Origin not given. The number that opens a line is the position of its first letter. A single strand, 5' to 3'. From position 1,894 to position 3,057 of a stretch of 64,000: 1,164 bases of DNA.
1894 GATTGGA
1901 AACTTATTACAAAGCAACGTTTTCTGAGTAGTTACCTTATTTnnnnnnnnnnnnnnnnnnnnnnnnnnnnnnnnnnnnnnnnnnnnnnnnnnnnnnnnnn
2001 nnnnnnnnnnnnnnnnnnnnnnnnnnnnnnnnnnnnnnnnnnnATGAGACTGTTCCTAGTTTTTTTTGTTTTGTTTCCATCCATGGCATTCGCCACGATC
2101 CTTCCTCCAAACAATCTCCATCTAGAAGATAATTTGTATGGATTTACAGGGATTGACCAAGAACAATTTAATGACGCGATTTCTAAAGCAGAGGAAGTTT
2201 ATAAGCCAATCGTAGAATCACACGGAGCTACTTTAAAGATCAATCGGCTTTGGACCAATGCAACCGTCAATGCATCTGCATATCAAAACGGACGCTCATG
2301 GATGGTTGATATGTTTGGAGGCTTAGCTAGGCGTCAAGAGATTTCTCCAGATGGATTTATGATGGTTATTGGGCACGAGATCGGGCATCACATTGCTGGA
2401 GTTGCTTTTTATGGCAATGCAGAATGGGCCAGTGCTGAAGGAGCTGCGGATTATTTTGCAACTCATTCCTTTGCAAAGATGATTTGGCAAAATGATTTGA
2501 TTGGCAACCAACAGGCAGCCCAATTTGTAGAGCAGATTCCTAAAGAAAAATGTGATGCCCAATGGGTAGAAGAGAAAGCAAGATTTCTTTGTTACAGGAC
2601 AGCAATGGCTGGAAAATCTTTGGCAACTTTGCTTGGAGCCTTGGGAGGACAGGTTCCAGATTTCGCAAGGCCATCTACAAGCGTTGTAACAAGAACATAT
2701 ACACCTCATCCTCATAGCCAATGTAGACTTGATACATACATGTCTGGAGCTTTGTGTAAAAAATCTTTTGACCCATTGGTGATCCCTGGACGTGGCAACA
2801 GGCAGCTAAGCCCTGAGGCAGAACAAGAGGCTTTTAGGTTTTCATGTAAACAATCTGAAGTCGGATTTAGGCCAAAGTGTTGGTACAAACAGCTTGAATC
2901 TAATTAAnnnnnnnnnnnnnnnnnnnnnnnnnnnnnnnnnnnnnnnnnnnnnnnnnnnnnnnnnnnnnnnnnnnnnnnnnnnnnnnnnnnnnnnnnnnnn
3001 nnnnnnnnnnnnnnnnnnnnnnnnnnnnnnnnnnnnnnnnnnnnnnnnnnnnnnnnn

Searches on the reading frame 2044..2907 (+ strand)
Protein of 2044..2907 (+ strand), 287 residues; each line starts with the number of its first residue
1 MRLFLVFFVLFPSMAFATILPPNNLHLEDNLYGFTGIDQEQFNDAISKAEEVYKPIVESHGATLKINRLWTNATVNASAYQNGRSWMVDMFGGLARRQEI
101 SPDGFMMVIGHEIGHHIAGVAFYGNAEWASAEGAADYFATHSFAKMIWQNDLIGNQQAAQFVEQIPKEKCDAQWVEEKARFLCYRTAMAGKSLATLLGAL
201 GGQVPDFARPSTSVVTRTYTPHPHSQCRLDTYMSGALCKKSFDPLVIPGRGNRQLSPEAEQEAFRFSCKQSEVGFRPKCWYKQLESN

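Call 16: find_encoding_contigs(protein=window:2044-2907:+, flank=10000, max_places=4)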
Protein window:2044-2907:+ (287 aa): 3 contigs read that carry it; 1 place shown.
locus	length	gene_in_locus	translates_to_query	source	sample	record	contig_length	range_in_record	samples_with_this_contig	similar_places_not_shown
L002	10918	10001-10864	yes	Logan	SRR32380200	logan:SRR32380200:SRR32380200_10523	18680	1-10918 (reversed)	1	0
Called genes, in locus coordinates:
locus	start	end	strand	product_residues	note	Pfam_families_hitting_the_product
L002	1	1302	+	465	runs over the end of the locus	-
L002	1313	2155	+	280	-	-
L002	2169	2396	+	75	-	-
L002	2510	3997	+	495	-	-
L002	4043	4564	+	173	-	-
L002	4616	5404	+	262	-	-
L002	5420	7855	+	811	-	-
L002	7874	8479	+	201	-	-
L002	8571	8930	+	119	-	-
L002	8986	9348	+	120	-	-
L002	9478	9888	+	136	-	-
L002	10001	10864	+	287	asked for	-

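Call 48: search_protein_families(library=phrogs, proteins=[L002:1313-2155:+, L002:2510-3997:+, L002:4616-5404:+, L002:5420-7855:+], max_evalue=0.001)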
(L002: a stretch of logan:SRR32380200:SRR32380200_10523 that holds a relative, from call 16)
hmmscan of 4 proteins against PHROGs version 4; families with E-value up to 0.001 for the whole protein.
L002:1313-2155:+ (280 aa): 0 families

L002:2510-3997:+ (495 aa): 12 families
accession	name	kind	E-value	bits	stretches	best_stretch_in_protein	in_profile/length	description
phrog_30390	-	unknown function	2.8e-25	89.9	1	102-227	537-660/766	-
phrog_8745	-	tail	7.9e-23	80.8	1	53-225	627-808/1803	tail fiber protein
phrog_2647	-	head and packaging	4.3e-16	59.9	1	44-231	78-249/336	head decoration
phrog_27782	-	unknown function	3.6e-14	53.4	1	66-217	153-281/644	-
phrog_24595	-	head and packaging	5.2e-11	43.5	1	54-332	17-279/325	virion structural protein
phrog_28766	-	tail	3e-09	36.7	1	271-372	120-223/472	tail fiber protein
phrog_16867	-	unknown function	1.7e-08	34.5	1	102-235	82-206/631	-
phrog_892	-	tail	1.2e-07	31.6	1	280-341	348-409/782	tail fiber protein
phrog_16122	-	head and packaging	2.2e-07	31.2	1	205-321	291-407/526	virion structural protein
phrog_17264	-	unknown function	3.6e-07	31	1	105-204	8-97/147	-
phrog_11518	-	tail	4.9e-06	26.1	1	108-391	179-369/812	tail fiber protein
phrog_36443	-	unknown function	0.00018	20.5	1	276-398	393-512/1238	-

L002:4616-5404:+ (262 aa): 0 families

L002:5420-7855:+ (811 aa): 1 family
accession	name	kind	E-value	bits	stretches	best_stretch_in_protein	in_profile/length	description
phrog_11393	-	tail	6.1e-12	46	1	679-810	413-537/538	tail fiber protein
